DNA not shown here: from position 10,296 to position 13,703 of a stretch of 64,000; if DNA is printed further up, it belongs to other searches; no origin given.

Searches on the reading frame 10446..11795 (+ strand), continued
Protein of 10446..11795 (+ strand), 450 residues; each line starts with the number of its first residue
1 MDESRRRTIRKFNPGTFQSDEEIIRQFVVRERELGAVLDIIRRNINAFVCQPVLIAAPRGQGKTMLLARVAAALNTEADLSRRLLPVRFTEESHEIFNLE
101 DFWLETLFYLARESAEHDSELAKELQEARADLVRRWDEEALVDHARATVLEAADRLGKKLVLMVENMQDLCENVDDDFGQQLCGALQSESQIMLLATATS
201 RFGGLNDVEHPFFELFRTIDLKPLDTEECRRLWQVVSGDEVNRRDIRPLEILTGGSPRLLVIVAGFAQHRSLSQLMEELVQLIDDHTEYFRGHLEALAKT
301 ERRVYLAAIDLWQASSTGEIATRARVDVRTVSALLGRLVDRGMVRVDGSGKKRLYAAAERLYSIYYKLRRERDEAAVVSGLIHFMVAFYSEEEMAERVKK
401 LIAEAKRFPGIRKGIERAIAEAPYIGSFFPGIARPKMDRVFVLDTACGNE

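Call 71: get_annotated_region(hit=H2, flank=6000)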
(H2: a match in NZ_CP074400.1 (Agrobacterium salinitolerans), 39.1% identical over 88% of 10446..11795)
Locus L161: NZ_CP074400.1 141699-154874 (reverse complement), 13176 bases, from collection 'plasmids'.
description: Agrobacterium salinitolerans strain DG3-1 plasmid pDG3-1g, complete sequence
organism: Agrobacterium salinitolerans (NCBI taxid 1183413)
taxonomy: Bacteria; Pseudomonadota; Alphaproteobacteria; Hyphomicrobiales; Rhizobiaceae; Agrobacterium; Agrobacterium salinitolerans
host: -; source: Cotton,tiaaue sample,root; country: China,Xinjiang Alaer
typing (MOB-suite, as given by PLSDB): conjugative; relaxase MOBQ; mating-pair formation MPF_T
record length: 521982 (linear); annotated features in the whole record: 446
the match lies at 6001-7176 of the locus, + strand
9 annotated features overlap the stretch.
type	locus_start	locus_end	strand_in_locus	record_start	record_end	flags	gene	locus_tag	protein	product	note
CDS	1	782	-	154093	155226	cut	-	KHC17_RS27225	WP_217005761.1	efflux RND transporter periplasmic adaptor subunit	GO:0006810 - transport [Evidence IEA]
CDS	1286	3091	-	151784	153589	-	-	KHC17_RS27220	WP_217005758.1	ThiF family adenylyltransferase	-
CDS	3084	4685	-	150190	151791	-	-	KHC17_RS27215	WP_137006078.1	adenylate/guanylate cyclase domain-containing protein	GO:0009190 - cyclic nucleotide biosynthetic process [Evidence IEA]; GO:0035556 - intracellular signal transduction ...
CDS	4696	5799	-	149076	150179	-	-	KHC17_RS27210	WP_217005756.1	adenylate/guanylate cyclase domain-containing protein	GO:0009190 - cyclic nucleotide biosynthetic process [Evidence IEA]; GO:0035556 - intracellular signal transduction ...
CDS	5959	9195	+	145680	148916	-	-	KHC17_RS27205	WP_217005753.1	ATP-binding protein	-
CDS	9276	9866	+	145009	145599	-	-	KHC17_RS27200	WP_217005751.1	hypothetical protein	-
CDS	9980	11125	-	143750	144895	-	-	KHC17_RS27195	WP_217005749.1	RHE_PE00001 family protein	-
CDS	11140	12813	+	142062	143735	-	-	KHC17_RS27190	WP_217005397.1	transposase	-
CDS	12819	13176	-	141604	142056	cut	-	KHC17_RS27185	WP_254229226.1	hypothetical protein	-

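Call 72: get_annotated_region(hit=H1, flank=6000)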
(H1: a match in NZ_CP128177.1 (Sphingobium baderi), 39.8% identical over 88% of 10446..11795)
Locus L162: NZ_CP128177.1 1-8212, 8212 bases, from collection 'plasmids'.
description: Sphingobium baderi strain SC-1 plasmid unnamed4, complete sequence
organism: Sphingobium baderi (NCBI taxid 1332080)
taxonomy: Bacteria; Pseudomonadota; Alphaproteobacteria; Sphingomonadales; Sphingomonadaceae; Sphingobium; Sphingobium baderi
host: -; source: mixed culture,activated sludge; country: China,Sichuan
typing (MOB-suite, as given by PLSDB): conjugative; replicon rep_cluster_541; relaxase MOBP; mating-pair formation MPF_T
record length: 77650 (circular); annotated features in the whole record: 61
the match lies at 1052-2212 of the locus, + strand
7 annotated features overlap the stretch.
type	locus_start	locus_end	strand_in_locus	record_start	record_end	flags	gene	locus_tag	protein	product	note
CDS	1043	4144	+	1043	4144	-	-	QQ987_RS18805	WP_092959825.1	tetratricopeptide repeat protein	-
CDS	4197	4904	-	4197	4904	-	-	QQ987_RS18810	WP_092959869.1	adenylate/guanylate cyclase domain-containing protein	-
CDS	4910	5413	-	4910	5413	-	-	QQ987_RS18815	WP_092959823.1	Pycsar system effector family protein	-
CDS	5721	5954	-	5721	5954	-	-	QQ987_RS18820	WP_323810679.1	hypothetical protein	-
CDS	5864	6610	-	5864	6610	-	-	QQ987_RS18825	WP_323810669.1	nucleotidyl transferase AbiEii/AbiGii toxin family protein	-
CDS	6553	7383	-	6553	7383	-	-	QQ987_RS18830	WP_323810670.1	type IV toxin-antitoxin system AbiEi family antitoxin domain-containing protein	-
CDS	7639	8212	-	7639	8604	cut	-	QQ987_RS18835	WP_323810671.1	LPD7 domain-containing protein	-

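Call 76: search_protein_families(library=pfam, proteins=[L001:10019-11068:-, L001:11032-12261:-, L001:12212-12667:-, L002:9680-10633:-, L002:10639-11475:+, L002:11558-15178:-, L003:9836-11473:-, L003:11463-11828:-, L003:11821-13215:-, L003:13591-14400:-], max_evalue=0.0001)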
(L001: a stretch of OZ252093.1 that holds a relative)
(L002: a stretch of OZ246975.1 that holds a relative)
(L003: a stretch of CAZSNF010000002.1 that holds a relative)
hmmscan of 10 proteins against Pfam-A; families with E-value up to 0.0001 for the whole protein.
L001:10019-11068:- (349 aa): 4 families
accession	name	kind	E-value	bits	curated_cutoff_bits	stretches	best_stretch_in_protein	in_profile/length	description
PF13614.12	AAA_31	-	1.6e-27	97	27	1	16-213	3-170/177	AAA domain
PF01656.29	CbiA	-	3.4e-12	46.9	25.4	1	18-155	2-54/125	CobQ/CobB/MinD/ParA nucleotide binding domain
PF02374.21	ArsA_ATPase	-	2.6e-06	27.3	24.3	1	19-63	5-49/305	Anion-transporting ATPase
PF09140.17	MipZ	-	3.5e-06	27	20.7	0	17-64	3-50/262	ATPase MipZ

L001:11032-12261:- (409 aa): 2 families
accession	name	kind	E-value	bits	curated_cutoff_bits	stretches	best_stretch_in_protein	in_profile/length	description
PF13749.12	HATPase_c_4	-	5.7e-18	65.1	26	1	312-398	2-89/89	Putative ATP-dependent DNA helicase recG C-terminal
PF04326.19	SLFN_AlbA_2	-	1.2e-16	61.7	25.3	1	17-134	1-116/118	Schlafen, AlbA_2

L001:12212-12667:- (151 aa): 0 families

L002:9680-10633:- (317 aa): 1 family
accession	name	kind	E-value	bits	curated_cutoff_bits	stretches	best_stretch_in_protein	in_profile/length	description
PF00589.27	Phage_integrase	-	3e-15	56.8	27.1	1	119-306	2-170/172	Phage integrase family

L002:10639-11475:+ (278 aa): 1 family
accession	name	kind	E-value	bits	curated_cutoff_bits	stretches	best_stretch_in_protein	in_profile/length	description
PF12950.13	TaqI_C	-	4.2e-14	53.2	26.5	1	61-221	1-118/118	TaqI-like C-terminal specificity domain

L002:11558-15178:- (1206 aa): 3 families
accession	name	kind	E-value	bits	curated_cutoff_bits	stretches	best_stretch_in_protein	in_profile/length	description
PF07669.17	Eco57I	-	1.3e-33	117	25.3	1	632-876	1-171/171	Eco57I restriction-modification methylase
PF12950.13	TaqI_C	-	8.1e-11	42.6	26.5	1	992-1144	1-118/118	TaqI-like C-terminal specificity domain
PF02384.22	N6_Mtase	-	5.3e-08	33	20.4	0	448-489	3-40/311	N-6 DNA Methylase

L003:9836-11473:- (545 aa): 4 families
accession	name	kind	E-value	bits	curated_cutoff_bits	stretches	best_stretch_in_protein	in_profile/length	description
PF13175.12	AAA_15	-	9.6e-22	78.5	32.1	2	226-299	292-374/374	AAA ATPase domain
PF13304.12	AAA_21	-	3.7e-21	76.9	27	1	192-299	176-303/304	AAA domain, putative AbiEii toxin, Type IV TA system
PF02463.25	SMC_N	-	6.6e-10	39.2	40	0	1-41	1-44/220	RecF/RecN/SMC N terminal domain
PF13476.12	AAA_23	-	1.2e-07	33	27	1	4-42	1-40/201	AAA domain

L003:11463-11828:- (121 aa): 1 family
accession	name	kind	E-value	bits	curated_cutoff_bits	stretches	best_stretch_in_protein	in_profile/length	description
PF20137.4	DUF6527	-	1.4e-14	54.2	23.6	1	44-105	3-62/63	Family of unknown function (DUF6527)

L003:11821-13215:- (464 aa): 2 families
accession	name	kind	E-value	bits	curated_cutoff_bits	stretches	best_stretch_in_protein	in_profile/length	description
PF00899.27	ThiF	-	1.8e-25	89.9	28.1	1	178-320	3-144/238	ThiF family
PF14464.11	Prok-JAB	-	1.2e-05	25.5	25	1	20-114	11-94/114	Prokaryotic homologs of the JAB domain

L003:13591-14400:- (269 aa): 1 family
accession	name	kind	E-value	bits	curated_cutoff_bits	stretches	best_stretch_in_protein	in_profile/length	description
PF14452.12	Multi_ubiq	-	1.1e-14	54.8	24.5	1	195-259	1-66/69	Multiubiquitin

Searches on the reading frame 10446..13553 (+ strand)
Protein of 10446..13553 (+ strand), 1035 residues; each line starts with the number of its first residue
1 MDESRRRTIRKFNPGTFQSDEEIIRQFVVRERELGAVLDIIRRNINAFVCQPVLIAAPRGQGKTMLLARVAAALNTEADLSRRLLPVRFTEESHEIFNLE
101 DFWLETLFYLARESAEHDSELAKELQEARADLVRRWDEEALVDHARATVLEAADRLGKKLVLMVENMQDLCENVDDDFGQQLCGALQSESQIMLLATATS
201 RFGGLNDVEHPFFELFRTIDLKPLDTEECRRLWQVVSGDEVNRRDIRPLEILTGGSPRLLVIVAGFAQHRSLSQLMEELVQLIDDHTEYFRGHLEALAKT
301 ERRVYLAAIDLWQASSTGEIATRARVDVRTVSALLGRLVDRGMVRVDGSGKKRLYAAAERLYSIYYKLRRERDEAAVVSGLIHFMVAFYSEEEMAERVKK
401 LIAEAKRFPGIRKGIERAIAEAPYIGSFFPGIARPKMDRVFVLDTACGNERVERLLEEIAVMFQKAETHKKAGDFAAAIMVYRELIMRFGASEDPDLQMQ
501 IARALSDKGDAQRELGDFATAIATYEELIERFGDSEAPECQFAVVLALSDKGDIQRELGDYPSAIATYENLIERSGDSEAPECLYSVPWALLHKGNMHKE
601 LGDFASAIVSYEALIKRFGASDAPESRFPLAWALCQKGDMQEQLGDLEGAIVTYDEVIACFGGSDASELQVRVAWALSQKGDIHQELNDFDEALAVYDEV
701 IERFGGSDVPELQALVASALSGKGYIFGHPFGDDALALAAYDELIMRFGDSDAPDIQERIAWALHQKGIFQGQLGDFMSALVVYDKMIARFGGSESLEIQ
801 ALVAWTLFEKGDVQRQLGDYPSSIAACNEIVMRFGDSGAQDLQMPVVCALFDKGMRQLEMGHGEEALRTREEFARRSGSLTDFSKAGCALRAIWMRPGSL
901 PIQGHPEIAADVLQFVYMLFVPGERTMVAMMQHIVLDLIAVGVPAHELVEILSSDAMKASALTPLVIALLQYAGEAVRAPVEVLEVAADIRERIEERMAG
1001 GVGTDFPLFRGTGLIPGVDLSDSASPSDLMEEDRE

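Call 7: search_protein_families(library=pfam, proteins=[window:10446-13553:+], max_evalue=0.1)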
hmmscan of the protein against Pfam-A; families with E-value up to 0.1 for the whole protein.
window:10446-13553:+ (1035 aa): 33 families (the best 25 are shown)
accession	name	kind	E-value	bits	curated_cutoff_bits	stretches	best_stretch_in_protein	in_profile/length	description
PF13174.12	TPR_6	-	2e-27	94.3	26.3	2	508-535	6-33/33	Tetratricopeptide repeat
PF00515.34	TPR_1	-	1.1e-26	92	27.8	2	674-702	1-29/34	Tetratricopeptide repeat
PF13424.12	TPR_12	-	6.1e-23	81.3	30.1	6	501-569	2-69/77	Tetratricopeptide repeat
PF13181.12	TPR_8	-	1e-22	78.7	25.7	2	678-702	5-29/34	Tetratricopeptide repeat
PF13432.12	TPR_16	-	1.1e-22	80.5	32.7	3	507-574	2-60/65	Tetratricopeptide repeat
PF07719.23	TPR_2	-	7.4e-22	76.1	27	2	675-703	2-30/34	Tetratricopeptide repeat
PF13428.12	TPR_14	-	5.6e-19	67.2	23.5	0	505-537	4-36/44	Tetratricopeptide repeat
PF13414.12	TPR_11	-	4.9e-14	52.2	26.8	0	552-573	1-22/42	TPR repeat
PF17874.7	TPR_MalT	-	1.2e-13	51.6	45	2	593-701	45-149/336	MalT-like TPR region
PF14559.12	TPR_19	-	5e-11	43.2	25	0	674-717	25-66/68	Tetratricopeptide repeat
PF13176.12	TPR_7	-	2.7e-09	36.8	27.9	0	676-701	1-26/36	Tetratricopeptide repeat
PF24575.1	TPR_Slam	-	1.4e-08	35.5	35.2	0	458-506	46-92/104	Surface lipoprotein assembly modifier, N-terminal TPR repeats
PF13191.12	AAA_16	-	1.3e-07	32.7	32.6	1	26-187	1-160/167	AAA ATPase domain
PF13431.12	TPR_17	-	4.4e-06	27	24.4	0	761-781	13-33/34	Tetratricopeptide repeat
PF12569.14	NatA_aux_su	-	5.3e-06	26.1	33.3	0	453-538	32-109/515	N-terminal acetyltransferase A, auxiliary subunit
PF01637.24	ATPase_2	-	5.9e-05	23.4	33.2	1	27-259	1-221/225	ATPase domain predominantly from Archaea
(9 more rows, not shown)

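Call 8: search_protein_families(library=padloc, proteins=[window:10446-13553:+], max_evalue=0.1)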
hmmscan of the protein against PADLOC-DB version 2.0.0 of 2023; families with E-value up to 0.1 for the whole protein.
window:10446-13553:+ (1035 aa): 5 families
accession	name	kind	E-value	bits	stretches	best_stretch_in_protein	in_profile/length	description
PDLC01438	Csa3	-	0.00053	18.1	1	293-390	141-223/305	"CAS-I,CAS-II,CAS-III,CAS-IV,CAS-V,CAS-VI; associated_signaling"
PDLC01857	CARF3--CARF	-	0.00084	17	1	252-357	81-185/201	-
PDLC03963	SoFic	-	0.0011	16.5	1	270-361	265-355/361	-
PDLC03802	RTasHel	-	0.0031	14.4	1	45-92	13-60/675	DRT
PDLC01720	Csa3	-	0.0047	15.5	1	296-369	33-94/118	Csa3_1_CAS-I-II-III-IV-V-VI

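Call 9: search_protein_families(library=ncbifam, proteins=[window:10446-13553:+], max_evalue=0.1)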
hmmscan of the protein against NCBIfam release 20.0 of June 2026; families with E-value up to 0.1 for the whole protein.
window:10446-13553:+ (1035 aa): 11 families
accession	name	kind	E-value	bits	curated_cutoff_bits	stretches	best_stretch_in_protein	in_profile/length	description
TIGR02795.1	tol_pal_ybgF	equivalog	4.2e-15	56.4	90.1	2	552-623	46-111/119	tol-pal system protein YbgF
NF040586.1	FxSxx_TPR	equivalog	3.4e-10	39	300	2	465-653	391-578/830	FxSxx-COOH system tetratricopeptide repeat protein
TIGR03302.1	OM_YfiO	subfamily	3.1e-09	36.7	81.4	1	445-579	15-149/239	outer membrane protein assembly factor BamD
NF033762.1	social_mot_Tgl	equivalog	2.2e-06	27.2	225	0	595-657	107-169/252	social motility TPR repeat lipoprotein Tgl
NF033788.1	HTH_metalloreg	subfamily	0.00074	19.3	55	1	294-359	5-70/77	metalloregulator ArsR/SmtB family transcription factor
NF047371.1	FlcA_CTERM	equivalog_domain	0.00094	17.7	300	1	466-607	354-499/646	periplasmic flagellar collar protein FlcA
TIGR00756.2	PPR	repeat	0.0024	17.9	20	0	687-703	13-29/35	pentatricopeptide repeat protein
TIGR02917.1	PEP_TPR_lipo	equivalog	0.0041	15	312.2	0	499-545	598-644/899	XrtA/PEP-CTERM system TPR-repeat protein PrsT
NF053852.1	vesicle_Bd0635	exception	0.024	14.3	250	0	679-708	180-209/223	CpoB-like predatory vesicle lipoprotein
NF008068.0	PRK10803.1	equivalog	0.056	13.4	383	0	606-709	161-252/263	cell division protein CpoB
TIGR02698.1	CopY_TcrY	equivalog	0.09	13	121.95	0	326-358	34-66/130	CopY/TcrY family copper transport repressor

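Call 47: find_encoding_contigs(protein=window:10446-13553:+, flank=3000, max_places=4)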
Protein window:10446-13553:+ (1035 aa): no gene with exactly this product is on record in the collection.
